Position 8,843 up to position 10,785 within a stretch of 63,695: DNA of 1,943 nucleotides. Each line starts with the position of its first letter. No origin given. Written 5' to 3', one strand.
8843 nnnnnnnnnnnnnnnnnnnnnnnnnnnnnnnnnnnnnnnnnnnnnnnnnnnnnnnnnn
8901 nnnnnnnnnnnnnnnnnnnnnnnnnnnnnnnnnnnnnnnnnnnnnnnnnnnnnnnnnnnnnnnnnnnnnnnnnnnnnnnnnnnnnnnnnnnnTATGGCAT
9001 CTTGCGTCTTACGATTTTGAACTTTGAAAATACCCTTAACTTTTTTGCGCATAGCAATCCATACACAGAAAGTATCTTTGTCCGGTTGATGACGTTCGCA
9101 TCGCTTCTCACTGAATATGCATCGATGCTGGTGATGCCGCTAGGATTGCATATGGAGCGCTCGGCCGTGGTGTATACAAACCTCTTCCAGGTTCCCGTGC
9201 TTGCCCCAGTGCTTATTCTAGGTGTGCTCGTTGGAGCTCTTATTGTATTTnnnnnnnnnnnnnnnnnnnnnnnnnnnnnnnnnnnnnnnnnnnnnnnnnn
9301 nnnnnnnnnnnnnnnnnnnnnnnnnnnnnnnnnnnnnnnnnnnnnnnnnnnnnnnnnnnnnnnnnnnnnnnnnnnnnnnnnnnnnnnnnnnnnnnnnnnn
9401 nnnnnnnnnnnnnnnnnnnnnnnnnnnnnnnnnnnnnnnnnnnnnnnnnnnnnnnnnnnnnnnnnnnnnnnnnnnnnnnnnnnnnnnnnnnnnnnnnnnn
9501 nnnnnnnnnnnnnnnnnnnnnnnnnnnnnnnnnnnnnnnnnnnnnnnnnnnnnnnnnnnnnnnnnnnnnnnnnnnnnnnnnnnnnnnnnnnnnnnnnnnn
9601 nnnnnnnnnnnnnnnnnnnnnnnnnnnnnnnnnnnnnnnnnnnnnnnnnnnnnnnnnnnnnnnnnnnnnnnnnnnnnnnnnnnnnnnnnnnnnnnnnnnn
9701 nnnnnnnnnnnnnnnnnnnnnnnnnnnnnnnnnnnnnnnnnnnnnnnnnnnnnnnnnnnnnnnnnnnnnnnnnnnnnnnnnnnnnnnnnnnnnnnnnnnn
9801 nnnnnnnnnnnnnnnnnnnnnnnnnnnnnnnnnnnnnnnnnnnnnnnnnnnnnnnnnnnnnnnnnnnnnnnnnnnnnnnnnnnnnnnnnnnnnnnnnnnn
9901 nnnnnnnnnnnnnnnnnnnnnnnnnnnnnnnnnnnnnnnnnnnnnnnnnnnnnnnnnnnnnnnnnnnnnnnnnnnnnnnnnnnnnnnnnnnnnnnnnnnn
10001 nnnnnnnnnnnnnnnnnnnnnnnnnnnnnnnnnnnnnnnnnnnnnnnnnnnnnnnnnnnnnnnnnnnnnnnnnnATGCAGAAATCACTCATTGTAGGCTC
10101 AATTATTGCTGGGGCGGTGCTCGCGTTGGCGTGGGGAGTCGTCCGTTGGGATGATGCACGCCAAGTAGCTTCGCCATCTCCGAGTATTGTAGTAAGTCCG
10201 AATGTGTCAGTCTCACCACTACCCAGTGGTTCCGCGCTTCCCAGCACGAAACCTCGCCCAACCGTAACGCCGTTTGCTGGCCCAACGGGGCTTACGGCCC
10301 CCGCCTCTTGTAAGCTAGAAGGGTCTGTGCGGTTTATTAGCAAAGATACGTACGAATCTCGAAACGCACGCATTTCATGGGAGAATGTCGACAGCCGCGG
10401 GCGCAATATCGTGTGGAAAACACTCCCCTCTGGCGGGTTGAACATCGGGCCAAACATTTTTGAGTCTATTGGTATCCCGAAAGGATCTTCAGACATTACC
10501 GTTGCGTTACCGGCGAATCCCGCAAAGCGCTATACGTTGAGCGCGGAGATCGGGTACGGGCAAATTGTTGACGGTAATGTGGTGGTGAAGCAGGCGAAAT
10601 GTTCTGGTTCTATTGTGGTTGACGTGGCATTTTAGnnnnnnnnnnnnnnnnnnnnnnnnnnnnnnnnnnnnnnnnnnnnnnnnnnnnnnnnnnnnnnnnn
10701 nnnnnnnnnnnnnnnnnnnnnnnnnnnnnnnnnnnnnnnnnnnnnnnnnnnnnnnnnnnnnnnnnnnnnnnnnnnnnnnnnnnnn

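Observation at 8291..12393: Two TMTC-like O-glycosyltransferases flanking a Ser/Pro/Thr-rich exported protein, next to an Ig-like S-layer gene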

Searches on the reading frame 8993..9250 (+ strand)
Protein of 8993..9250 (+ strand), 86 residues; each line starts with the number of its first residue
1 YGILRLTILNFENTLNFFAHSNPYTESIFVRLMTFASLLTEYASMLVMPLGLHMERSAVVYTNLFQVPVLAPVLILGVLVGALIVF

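Call 84: search_protein_families(library=pfam, proteins=[window:8993-9250:+], max_evalue=10)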
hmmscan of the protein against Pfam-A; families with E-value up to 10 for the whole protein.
window:8993-9250:+ (86 aa): 1 family
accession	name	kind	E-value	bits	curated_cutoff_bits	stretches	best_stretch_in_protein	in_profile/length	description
PF08409.16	TMTC_DUF1736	-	0.1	13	27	1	16-54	6-46/75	Protein O-mannosyl-transferase TMTC, DUF1736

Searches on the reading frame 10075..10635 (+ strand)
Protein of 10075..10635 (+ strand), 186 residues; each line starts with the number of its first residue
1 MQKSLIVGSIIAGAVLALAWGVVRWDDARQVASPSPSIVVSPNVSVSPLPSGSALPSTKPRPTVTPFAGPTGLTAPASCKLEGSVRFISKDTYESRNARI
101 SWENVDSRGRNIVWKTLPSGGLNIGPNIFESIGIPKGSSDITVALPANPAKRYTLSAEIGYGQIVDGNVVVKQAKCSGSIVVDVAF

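Call 7: search_protein_families(library=pfam, proteins=[window:10075-10635:+], max_evalue=0.01)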
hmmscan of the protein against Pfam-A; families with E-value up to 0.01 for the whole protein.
window:10075-10635:+ (186 aa): 0 families

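Call 12: search_protein_families(library=pfam, proteins=[window:10075-10635:+], max_evalue=10)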
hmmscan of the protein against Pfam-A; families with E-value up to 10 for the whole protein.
window:10075-10635:+ (186 aa): 0 families

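Call 13: search_protein_families(library=ncbifam, proteins=[window:10075-10635:+], max_evalue=0.1)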
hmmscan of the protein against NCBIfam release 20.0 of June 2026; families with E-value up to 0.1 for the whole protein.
window:10075-10635:+ (186 aa): 1 family
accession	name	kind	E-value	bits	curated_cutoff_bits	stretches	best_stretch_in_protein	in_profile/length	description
TIGR01062.1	parC_Gneg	equivalog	0.042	11.9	628.9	1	105-180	542-617/735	DNA topoisomerase IV subunit A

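Call 31: find_homologous_proteins(query=window:10075-10635:+, max_evalue=0.001)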
Query window:10075-10635:+ (186 aa): 2 proteins with E <= 0.001 among 388 candidates.
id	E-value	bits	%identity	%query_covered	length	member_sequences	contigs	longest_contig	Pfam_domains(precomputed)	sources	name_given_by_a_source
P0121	1.2e-114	398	100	100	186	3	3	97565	-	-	-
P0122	1.8e-94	333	81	100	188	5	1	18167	-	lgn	-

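Call 76: find_related_loci(query=A5, collection=genome_contigs, flank=10000)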
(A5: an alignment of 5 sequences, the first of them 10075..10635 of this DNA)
Query A5 (186 aa) in genome_contigs; peptide patterns used: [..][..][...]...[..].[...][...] (x = any residue, [..] = any of these).
31 stretches matched a pattern; 10 encode a relative of the query (tblastn E <= 1e-3); 10 distinct loci.
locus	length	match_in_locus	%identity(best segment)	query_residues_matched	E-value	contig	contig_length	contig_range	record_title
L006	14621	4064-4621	95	1-186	7e-115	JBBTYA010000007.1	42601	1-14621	MAG: Patescibacteria group bacterium isolate H51-bin004_1 H51_bin004_1_000000000007, whole genome shotgun sequence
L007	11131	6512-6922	39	57-186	3e-34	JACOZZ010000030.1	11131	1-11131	MAG: Candidatus Yanofskybacteria bacterium isolate NC_groundwater_218_Ag_S-0.1um_43_10 S4_GD2017_2_S1_scaffold_4369, who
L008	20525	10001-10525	35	5-186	4e-33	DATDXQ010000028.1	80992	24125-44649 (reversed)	MAG TPA_asm: Candidatus Paceibacterota bacterium isolate SMAG_U8143 k141_2147884, whole genome shotgun sequence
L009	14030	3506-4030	37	15-186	2e-32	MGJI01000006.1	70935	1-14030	MAG: Candidatus Yanofskybacteria bacterium RIFCSPHIGHO2_01_FULL_44_17 rifcsphigho2_01_scaffold_1693, whole genome shotgu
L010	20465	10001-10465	39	32-182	4e-31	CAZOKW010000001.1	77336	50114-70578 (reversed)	MAG TPA_asm: uncultured Candidatus Saccharibacteria bacterium isolate SRP178908_co1_360 genome assembly, contig: NODE_15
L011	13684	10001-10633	35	1-182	5e-29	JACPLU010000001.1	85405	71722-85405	MAG: Parcubacteria group bacterium isolate NC_groundwater_529_Ag_S-0.1um_38_18 S35_SO-1_scaffold_103558, whole genome sh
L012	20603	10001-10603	30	3-182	6e-29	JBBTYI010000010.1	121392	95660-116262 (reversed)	MAG: Patescibacteria group bacterium isolate H43-bin026_1 H43_bin026_1_000000000010, whole genome shotgun sequence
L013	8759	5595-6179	33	5-182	8e-28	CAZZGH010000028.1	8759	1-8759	MAG TPA_asm: uncultured Candidatus Saccharibacteria bacterium isolate binchicken_co38_350 genome assembly, contig: NODE_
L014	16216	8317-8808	35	33-182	2e-27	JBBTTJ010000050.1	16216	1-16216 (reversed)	MAG: Patescibacteria group bacterium isolate H14-bin022_1 H14_bin022_1_000000000050, whole genome shotgun sequence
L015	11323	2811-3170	40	73-182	1e-26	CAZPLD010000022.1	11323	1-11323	MAG TPA_asm: uncultured Candidatus Saccharibacteria bacterium isolate binchicken_co227_99 genome assembly, contig: NODE_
